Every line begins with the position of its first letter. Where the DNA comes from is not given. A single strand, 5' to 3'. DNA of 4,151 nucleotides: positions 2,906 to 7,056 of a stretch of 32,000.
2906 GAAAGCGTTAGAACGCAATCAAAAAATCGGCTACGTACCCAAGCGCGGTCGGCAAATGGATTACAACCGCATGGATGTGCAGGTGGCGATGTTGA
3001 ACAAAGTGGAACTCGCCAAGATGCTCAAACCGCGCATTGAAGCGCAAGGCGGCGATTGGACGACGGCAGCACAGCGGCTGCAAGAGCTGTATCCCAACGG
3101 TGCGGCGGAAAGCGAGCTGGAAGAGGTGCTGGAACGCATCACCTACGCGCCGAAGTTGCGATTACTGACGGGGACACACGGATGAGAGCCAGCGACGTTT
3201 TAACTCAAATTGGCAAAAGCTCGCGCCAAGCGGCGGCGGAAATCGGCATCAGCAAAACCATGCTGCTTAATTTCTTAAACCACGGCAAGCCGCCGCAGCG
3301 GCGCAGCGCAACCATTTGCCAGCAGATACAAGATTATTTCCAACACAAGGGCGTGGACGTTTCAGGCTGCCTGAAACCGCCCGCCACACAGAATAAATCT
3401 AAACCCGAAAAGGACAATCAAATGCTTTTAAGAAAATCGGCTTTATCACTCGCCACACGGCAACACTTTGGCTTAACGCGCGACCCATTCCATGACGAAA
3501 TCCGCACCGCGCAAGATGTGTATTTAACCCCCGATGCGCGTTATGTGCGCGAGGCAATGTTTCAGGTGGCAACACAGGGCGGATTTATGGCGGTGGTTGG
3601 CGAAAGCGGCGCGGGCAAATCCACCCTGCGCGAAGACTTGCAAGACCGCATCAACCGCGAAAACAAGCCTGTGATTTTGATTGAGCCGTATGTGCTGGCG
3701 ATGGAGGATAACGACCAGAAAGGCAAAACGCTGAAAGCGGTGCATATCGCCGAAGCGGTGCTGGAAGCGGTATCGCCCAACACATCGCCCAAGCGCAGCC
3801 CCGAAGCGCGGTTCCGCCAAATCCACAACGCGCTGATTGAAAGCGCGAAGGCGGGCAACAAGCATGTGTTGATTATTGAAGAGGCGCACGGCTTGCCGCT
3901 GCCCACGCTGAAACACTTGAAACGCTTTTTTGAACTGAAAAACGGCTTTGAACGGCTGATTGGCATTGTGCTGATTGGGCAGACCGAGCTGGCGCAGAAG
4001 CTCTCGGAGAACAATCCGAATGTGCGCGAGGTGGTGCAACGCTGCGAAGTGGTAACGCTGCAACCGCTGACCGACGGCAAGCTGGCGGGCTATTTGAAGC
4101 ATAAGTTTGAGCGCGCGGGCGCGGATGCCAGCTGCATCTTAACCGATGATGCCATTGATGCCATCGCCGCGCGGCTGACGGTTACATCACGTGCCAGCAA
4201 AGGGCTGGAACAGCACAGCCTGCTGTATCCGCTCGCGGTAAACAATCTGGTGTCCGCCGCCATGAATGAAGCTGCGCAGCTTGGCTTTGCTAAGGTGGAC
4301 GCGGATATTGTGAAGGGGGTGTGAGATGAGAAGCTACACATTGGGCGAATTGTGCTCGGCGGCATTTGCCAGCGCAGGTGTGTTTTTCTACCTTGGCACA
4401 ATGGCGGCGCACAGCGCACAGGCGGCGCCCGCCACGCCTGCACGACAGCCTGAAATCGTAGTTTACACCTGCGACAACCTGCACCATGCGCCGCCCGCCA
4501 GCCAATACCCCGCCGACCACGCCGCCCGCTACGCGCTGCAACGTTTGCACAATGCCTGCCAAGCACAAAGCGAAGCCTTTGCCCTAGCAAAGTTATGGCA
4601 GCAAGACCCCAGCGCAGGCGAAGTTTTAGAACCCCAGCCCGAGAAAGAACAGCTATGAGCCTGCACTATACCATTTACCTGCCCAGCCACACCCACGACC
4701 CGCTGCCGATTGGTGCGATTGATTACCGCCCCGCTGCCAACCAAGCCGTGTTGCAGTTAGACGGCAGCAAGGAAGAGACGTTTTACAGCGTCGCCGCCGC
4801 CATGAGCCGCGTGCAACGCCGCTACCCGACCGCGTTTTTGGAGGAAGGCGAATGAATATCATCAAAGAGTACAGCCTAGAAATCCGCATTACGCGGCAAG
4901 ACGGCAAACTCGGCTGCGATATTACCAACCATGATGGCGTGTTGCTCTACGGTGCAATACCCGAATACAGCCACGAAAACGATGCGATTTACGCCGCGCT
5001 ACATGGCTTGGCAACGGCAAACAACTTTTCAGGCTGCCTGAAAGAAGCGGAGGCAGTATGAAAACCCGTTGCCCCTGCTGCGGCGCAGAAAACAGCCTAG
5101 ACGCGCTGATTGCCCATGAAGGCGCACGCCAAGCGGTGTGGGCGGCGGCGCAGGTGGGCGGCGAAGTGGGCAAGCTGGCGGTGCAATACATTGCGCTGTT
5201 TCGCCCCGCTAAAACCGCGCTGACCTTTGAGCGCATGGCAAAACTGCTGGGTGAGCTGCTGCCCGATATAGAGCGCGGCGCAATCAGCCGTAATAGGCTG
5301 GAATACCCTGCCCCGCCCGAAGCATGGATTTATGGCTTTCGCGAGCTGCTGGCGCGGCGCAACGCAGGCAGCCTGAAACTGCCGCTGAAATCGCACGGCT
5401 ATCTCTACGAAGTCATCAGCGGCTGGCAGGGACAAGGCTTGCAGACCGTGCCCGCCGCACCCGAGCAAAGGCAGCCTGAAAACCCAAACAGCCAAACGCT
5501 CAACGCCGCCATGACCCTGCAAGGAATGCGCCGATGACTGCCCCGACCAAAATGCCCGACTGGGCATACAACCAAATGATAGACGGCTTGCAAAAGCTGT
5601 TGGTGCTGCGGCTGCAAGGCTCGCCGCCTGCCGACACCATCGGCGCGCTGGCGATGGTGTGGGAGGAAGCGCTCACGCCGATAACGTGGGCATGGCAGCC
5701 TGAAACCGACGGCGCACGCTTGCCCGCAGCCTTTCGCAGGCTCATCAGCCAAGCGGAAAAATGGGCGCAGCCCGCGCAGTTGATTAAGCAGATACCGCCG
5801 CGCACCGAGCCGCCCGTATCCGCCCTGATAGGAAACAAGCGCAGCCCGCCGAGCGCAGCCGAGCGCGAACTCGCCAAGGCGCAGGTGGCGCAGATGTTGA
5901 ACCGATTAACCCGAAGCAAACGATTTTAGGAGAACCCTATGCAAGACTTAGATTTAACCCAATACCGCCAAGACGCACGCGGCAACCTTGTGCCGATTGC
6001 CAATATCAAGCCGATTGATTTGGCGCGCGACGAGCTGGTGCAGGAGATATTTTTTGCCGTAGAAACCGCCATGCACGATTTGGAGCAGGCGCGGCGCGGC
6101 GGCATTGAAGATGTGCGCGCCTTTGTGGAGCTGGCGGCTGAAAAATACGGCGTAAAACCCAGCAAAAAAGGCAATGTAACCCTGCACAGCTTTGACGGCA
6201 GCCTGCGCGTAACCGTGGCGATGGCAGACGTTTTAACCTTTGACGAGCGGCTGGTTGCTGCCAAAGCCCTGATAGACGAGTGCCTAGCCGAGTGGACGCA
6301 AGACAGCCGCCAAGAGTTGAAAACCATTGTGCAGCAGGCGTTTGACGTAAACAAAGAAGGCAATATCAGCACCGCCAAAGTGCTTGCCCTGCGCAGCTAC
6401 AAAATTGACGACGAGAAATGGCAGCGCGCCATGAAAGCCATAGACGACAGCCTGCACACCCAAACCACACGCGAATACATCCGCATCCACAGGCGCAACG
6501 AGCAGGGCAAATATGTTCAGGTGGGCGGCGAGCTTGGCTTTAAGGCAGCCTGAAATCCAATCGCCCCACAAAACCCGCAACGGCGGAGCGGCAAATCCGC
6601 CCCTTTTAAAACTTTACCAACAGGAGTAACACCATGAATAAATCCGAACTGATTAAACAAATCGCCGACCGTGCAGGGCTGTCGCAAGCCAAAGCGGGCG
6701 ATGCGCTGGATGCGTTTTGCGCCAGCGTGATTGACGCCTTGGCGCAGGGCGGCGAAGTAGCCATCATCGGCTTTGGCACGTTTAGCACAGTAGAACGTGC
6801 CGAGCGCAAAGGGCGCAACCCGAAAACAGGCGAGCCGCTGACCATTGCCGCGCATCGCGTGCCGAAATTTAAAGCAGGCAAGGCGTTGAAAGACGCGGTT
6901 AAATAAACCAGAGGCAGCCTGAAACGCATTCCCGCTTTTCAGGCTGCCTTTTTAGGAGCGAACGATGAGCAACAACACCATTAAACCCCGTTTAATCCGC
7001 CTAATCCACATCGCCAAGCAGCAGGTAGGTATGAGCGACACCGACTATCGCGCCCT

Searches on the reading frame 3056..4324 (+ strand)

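Call 3: search_protein_families(library=pfam, proteins=[window:3056-4324:+], max_evalue=0.01)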
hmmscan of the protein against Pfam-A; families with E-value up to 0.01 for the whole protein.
window:3056-4324:+ (422 aa): 10 families
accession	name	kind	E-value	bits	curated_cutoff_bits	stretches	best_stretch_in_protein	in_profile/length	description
PF13401.12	AAA_22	-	4e-19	69.7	27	1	174-316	4-130/130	AAA domain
PF13191.12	AAA_16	-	8.8e-07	30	32.6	1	170-296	17-160/167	AAA ATPase domain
PF13604.12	AAA_30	-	0.0003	21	27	1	166-290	8-110/191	AAA domain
PF00485.24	PRK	-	0.00036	20.8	22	1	178-221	2-46/196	Phosphoribulokinase / Uridine kinase family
PF00004.35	AAA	-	0.0018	19.2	21.2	0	223-319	10-117/131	ATPase family associated with various cellular activities (AAA)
PF20703.3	nSTAND1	-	0.0022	18.1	27.1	1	165-370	24-219/379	Novel STAND NTPase 1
PF00005.33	ABC_tran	-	0.0036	18.3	25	0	174-201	10-37/137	ABC transporter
PF05621.17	TniB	-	0.0039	17.1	22.4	1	178-318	38-171/189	Bacterial TniB protein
PF03193.22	RsgA_GTPase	-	0.0046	17.2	30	0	173-202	104-133/174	RsgA GTPase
PF13555.12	AAA_29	-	0.0085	16.3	27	0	169-191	17-38/61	P-loop containing region of AAA domain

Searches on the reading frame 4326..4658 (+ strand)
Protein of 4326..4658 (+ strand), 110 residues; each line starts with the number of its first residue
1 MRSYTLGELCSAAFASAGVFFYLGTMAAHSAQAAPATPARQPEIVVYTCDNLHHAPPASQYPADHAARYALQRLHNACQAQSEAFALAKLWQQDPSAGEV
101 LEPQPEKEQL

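Call 3: search_protein_families(library=pfam, proteins=[window:4326-4658:+], max_evalue=0.01)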
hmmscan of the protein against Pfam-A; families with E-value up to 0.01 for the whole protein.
window:4326-4658:+ (110 aa): 0 families

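Call 44: search_protein_families(library=phrogs, proteins=[window:4326-4658:+], max_evalue=0.001)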
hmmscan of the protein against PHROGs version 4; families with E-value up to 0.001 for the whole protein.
window:4326-4658:+ (110 aa): 0 families

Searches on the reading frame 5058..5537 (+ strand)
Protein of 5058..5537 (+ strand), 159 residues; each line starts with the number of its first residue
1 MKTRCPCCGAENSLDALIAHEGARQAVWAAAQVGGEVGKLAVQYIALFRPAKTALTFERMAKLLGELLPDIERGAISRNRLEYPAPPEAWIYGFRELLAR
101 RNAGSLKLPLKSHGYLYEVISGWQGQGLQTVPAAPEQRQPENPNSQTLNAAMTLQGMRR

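Call 3: search_protein_families(library=pfam, proteins=[window:5058-5537:+], max_evalue=0.01)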
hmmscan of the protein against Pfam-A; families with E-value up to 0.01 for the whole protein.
window:5058-5537:+ (159 aa): 1 family
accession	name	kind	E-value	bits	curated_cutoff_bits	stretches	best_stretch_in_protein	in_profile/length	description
PF22415.1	PSV_ORF131-like_dom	-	0.00066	20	27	0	1-24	21-44/80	PSV_Hypothetical protein ORF131-like domain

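Call 44: search_protein_families(library=phrogs, proteins=[window:5058-5537:+], max_evalue=0.001)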
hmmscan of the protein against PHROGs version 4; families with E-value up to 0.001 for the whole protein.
window:5058-5537:+ (159 aa): 2 families
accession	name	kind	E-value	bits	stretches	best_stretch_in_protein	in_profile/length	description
phrog_2161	-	unknown function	4.3e-51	174.7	1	1-149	2-149/191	-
phrog_9832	-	unknown function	2.3e-42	146.3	1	1-146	1-142/223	-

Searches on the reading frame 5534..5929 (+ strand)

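Call 3: search_protein_families(library=pfam, proteins=[window:5534-5929:+], max_evalue=0.01)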
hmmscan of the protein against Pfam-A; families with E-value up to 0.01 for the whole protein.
window:5534-5929:+ (131 aa): 0 families

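Call 44: search_protein_families(library=phrogs, proteins=[window:5534-5929:+], max_evalue=0.001)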
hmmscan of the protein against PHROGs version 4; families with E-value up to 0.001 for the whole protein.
window:5534-5929:+ (131 aa): 1 family
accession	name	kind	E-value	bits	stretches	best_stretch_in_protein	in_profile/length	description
phrog_8159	-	unknown function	8.1e-36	124.2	1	6-130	3-123/136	-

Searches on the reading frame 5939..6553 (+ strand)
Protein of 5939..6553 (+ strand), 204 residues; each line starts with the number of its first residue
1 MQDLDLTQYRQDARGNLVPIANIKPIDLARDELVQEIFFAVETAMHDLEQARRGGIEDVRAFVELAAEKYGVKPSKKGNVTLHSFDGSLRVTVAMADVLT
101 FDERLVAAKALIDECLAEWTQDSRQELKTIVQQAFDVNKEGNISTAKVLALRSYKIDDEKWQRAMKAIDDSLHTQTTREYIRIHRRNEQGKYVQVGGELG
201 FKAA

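Call 3: search_protein_families(library=pfam, proteins=[window:5939-6553:+], max_evalue=0.01)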
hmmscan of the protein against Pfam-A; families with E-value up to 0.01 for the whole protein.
window:5939-6553:+ (204 aa): 2 families
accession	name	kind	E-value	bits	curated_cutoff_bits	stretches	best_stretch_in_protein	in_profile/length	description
PF11363.13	DUF3164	-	7.1e-71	238.3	23.7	1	9-195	1-188/194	Protein of unknown function (DUF3164)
PF11625.14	DUF3253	-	0.0058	17.3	22.1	0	157-188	34-65/81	Protein of unknown function (DUF3253)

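Call 16: find_encoding_contigs(protein=window:5939-6550:+, flank=10000, max_places=10)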
Protein window:5939-6550:+ (204 aa): 23 contigs read that carry it; 10 places shown.
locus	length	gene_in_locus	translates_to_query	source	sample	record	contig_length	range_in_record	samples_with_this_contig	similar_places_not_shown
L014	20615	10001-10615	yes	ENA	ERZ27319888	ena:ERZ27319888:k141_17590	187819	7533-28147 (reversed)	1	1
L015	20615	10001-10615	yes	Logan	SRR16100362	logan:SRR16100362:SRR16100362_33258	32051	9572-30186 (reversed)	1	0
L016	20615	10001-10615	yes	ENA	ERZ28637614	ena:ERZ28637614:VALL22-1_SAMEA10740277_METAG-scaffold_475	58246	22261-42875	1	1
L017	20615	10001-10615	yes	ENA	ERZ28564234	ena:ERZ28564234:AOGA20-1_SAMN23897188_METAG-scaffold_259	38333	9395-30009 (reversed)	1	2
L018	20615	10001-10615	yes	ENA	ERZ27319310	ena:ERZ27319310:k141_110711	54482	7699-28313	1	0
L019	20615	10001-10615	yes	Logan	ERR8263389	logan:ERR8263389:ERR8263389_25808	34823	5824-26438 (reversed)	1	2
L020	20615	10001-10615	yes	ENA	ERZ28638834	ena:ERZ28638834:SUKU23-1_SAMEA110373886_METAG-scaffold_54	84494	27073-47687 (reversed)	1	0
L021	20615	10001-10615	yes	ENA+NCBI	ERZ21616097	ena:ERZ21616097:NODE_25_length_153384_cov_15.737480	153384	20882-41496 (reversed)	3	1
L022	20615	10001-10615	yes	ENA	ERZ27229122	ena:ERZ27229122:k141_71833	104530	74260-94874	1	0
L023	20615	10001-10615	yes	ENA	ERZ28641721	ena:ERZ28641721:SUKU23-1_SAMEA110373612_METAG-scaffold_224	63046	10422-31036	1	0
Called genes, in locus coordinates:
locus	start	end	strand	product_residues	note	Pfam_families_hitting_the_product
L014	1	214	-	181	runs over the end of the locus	PF11985:Phage_Mu_Gp27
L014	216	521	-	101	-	-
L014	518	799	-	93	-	-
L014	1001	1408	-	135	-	-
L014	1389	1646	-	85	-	-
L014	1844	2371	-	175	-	PF05257:CHAP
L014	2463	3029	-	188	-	-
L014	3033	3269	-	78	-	PF05901:Excalibur (weak)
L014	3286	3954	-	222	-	PF01381:HTH_3, PF12844:HTH_19 (weak), PF00717:Peptidase_S24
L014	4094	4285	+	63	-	-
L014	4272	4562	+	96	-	PF09339:HTH_IclR (faint), PF13545:HTH_Crp_2 (weak)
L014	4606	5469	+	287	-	PF11300:DUF3102 (weak)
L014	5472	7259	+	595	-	-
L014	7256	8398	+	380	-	PF13191:AAA_16 (weak), PF13401:AAA_22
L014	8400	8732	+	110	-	-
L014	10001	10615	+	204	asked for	PF11363:DUF3164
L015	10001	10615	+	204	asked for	PF11363:DUF3164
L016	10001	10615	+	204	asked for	PF11363:DUF3164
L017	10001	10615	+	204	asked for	PF11363:DUF3164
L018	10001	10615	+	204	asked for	PF11363:DUF3164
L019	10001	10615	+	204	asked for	PF11363:DUF3164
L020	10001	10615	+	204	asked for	PF11363:DUF3164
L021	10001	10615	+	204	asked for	PF11363:DUF3164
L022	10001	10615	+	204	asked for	PF11363:DUF3164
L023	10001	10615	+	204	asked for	PF11363:DUF3164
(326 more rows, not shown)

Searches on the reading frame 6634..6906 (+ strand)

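Call 4: search_protein_families(library=pfam, proteins=[window:6634-6906:+], max_evalue=0.01)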
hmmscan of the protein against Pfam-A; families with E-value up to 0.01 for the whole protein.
window:6634-6906:+ (90 aa): 3 families
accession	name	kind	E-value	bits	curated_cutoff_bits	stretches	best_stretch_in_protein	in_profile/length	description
PF00216.26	Bac_DNA_binding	-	1.7e-35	121.5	22.4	1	1-90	1-90/90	Bacterial DNA-binding protein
PF18291.6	HU-HIG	-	3.4e-06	27.6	26.2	1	2-90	33-119/125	HU domain fused to wHTH, Ig, or Glycine-rich motif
PF18175.6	HU-CCDC81_bac_2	-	0.00072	19.8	35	1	6-54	3-51/70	CCDC81-like prokaryotic HU domain 2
